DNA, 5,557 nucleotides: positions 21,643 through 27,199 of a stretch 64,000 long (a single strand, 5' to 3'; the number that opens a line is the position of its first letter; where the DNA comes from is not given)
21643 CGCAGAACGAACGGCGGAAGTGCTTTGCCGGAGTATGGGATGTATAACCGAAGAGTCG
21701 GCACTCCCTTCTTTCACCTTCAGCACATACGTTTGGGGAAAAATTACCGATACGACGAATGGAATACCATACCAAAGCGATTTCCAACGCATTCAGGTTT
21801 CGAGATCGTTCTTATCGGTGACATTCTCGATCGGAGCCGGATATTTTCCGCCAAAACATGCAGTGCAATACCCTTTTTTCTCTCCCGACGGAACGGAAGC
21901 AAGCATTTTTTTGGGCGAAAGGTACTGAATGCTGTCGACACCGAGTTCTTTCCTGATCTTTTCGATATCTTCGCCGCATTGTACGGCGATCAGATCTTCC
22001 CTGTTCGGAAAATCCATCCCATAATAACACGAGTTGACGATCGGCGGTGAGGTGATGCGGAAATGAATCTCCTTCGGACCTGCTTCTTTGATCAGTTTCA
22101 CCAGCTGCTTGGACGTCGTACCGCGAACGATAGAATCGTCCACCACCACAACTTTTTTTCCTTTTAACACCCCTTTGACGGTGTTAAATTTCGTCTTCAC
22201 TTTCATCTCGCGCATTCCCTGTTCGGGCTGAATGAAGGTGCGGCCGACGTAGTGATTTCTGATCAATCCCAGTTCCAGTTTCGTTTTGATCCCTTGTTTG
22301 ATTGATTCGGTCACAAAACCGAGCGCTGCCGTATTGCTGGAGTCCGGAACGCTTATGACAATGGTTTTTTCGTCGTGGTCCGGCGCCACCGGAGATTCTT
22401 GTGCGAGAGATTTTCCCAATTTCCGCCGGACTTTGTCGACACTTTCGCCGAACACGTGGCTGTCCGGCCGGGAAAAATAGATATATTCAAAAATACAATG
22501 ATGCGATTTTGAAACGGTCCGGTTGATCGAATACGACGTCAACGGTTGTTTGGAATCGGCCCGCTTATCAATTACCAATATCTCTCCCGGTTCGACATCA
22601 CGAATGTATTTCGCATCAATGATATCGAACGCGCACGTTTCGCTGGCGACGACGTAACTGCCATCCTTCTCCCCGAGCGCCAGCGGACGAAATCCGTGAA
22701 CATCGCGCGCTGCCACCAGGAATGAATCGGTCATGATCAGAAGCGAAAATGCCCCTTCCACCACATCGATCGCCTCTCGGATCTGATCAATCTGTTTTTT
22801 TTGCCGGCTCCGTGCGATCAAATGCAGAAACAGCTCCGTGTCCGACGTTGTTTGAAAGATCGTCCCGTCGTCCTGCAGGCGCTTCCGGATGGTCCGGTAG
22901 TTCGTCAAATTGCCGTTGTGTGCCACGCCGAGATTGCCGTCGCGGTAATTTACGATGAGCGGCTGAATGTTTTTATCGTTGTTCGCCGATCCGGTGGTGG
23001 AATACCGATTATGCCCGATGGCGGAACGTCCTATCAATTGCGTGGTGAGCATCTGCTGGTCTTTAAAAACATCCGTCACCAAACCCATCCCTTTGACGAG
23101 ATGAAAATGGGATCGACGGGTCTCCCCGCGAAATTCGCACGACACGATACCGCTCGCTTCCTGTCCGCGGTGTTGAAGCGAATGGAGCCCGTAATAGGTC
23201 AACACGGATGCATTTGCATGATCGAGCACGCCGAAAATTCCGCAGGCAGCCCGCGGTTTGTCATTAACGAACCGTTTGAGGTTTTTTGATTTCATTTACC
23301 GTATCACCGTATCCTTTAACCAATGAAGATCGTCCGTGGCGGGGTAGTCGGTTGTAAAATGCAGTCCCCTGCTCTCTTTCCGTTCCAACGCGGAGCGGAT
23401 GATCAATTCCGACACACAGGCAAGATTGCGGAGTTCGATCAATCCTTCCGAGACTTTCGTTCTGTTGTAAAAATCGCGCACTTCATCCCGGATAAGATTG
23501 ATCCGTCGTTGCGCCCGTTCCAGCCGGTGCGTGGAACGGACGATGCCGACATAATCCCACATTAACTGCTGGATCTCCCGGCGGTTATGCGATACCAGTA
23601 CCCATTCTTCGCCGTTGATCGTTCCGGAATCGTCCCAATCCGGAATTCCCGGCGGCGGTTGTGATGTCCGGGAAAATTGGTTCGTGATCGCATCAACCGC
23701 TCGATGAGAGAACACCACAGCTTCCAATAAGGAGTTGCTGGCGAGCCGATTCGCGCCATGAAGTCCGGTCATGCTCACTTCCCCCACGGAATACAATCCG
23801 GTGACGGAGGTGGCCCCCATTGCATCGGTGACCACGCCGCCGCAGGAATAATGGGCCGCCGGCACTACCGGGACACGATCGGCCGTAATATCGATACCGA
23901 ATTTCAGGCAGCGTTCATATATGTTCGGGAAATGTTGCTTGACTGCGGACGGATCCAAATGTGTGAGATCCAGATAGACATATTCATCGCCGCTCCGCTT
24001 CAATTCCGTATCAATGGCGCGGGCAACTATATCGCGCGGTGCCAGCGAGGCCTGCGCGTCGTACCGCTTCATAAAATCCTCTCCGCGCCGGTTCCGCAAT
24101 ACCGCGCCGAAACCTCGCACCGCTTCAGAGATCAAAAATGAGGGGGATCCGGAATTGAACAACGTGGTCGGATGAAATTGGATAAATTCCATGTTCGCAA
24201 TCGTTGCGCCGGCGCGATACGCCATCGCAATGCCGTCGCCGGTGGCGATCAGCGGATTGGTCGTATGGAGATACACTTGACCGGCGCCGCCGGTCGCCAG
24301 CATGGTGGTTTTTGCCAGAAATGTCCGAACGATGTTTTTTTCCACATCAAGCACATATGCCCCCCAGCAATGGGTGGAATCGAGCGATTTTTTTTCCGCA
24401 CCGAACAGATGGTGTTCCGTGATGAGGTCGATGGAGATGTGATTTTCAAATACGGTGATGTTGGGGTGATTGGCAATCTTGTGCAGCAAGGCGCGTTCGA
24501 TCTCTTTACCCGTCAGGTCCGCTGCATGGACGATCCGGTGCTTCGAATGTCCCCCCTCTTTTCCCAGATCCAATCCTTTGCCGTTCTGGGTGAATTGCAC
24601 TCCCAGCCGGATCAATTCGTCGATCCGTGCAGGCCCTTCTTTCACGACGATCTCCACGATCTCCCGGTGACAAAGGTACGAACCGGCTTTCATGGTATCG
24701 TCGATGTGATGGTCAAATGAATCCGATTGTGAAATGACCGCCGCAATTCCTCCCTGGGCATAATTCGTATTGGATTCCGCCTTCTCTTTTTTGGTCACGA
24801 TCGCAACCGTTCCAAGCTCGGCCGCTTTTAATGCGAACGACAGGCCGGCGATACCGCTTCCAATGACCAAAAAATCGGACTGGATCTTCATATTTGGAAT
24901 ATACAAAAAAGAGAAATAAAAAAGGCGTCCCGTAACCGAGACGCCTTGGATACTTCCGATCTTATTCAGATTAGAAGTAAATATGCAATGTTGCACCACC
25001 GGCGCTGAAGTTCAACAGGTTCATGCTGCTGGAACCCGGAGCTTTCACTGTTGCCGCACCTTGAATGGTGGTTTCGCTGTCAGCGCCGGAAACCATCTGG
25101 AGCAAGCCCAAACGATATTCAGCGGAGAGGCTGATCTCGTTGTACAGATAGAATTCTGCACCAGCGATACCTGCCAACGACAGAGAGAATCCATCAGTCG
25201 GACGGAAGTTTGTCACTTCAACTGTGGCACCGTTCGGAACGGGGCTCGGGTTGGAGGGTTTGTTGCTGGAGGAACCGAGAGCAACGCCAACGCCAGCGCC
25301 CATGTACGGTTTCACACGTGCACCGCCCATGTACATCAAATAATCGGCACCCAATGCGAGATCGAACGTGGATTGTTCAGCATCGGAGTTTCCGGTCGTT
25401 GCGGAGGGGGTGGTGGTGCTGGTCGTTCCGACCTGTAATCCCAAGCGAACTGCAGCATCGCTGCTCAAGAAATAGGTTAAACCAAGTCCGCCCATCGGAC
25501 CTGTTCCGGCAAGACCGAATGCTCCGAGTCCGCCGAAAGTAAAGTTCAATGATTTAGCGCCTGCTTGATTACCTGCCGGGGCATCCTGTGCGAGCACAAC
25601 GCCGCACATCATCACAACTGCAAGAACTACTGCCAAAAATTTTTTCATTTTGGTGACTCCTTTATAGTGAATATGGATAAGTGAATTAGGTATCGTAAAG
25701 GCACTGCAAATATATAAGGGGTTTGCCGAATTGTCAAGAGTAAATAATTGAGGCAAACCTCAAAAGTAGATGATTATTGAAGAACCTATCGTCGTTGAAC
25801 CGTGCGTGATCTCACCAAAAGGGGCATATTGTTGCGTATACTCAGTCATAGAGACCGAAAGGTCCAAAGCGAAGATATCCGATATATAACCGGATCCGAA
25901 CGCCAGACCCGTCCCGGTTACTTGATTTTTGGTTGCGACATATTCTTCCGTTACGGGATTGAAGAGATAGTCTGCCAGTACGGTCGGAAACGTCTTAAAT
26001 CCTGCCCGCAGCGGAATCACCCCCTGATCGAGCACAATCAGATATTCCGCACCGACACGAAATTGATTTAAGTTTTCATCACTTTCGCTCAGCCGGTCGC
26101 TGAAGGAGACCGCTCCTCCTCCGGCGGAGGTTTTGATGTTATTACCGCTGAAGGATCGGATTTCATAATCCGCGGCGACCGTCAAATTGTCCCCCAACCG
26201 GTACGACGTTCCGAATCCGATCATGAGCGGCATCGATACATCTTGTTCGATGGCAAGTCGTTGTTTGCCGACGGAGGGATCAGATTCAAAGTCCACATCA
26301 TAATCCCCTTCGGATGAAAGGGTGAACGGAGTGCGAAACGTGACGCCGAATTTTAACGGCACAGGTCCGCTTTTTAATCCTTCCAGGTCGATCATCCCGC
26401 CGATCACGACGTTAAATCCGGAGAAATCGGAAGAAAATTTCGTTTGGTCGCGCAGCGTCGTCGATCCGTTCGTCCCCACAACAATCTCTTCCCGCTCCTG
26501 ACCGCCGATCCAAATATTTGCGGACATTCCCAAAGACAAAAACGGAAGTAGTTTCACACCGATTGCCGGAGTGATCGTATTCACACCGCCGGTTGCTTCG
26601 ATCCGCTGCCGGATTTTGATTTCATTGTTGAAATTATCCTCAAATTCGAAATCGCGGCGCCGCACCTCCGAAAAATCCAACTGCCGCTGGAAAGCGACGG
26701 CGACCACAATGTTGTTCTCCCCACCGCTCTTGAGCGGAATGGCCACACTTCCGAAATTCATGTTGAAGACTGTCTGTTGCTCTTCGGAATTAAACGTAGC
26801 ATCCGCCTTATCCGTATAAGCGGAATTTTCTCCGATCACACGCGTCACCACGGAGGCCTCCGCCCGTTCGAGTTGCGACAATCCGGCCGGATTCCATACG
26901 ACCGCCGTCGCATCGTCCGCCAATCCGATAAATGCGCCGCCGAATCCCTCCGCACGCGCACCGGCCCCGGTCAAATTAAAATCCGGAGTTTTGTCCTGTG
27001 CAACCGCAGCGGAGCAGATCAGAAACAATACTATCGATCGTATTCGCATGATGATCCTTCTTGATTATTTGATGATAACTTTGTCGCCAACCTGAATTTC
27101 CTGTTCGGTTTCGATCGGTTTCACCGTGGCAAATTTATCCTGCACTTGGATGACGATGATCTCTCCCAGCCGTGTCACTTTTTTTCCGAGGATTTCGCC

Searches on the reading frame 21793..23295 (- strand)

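Call 17: search_protein_families(library=pfam, proteins=[window:21793-23295:-], max_evalue=0.001)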
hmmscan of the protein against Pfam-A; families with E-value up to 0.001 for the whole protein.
window:21793-23295:- (500 aa): 3 families
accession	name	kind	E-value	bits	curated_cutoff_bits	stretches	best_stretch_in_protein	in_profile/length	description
PF13537.11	GATase_7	-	7e-21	75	25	1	97-223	3-121/123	Glutamine amidotransferase domain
PF13522.11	GATase_6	-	1.2e-19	71.1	27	1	89-219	10-130/130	Glutamine amidotransferase domain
PF00156.33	Pribosyltran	-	1.7e-06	27.9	26.3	1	372-412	80-120/158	Phosphoribosyl transferase domain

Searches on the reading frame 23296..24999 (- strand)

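Call 17: search_protein_families(library=pfam, proteins=[window:23296-24999:-], max_evalue=0.001)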
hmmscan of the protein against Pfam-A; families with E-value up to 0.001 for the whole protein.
window:23296-24999:- (567 aa): 6 families
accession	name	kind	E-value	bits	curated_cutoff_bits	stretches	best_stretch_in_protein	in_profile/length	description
PF00890.30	FAD_binding_2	-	8.8e-94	315.5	20.4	1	42-424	1-414/414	FAD binding domain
PF02910.25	Succ_DH_flav_C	-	9.1e-20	71.4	20.8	1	473-566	1-100/130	Fumarate reductase flavoprotein C-term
PF07992.20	Pyr_redox_2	-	2e-06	27.9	26.1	0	42-121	2-58/291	Pyridine nucleotide-disulphide oxidoreductase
PF01266.30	DAO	-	9.2e-06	25.8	27.9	1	42-139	1-87/353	FAD dependent oxidoreductase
PF03486.20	HI0933_like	-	2.1e-05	24.6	50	0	224-408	150-219/244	HI0933-like protein Rossmann domain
PF01134.28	GIDA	-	0.00026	20.6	22.1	0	43-73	2-33/391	Glucose inhibited division protein A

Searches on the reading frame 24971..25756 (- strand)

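Call 17: search_protein_families(library=pfam, proteins=[window:24971-25756:-], max_evalue=0.001)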
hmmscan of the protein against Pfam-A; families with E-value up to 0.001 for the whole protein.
window:24971-25756:- (261 aa): 1 family
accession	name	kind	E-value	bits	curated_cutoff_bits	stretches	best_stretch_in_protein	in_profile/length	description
PF13505.12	OMP_b-brl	-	1.3e-13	52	28.7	1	44-226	3-162/175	Outer membrane protein beta-barrel domain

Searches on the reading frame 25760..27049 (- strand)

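Call 17: search_protein_families(library=pfam, proteins=[window:25760-27049:-], max_evalue=0.001)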
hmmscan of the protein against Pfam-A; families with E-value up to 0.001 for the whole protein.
window:25760-27049:- (429 aa): 1 family
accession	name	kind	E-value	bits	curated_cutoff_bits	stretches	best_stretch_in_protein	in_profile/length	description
PF03349.22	Toluene_X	-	5.1e-06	25.7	29.7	1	26-338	20-327/421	Outer membrane protein transport protein (OMPP1/FadL/TodX)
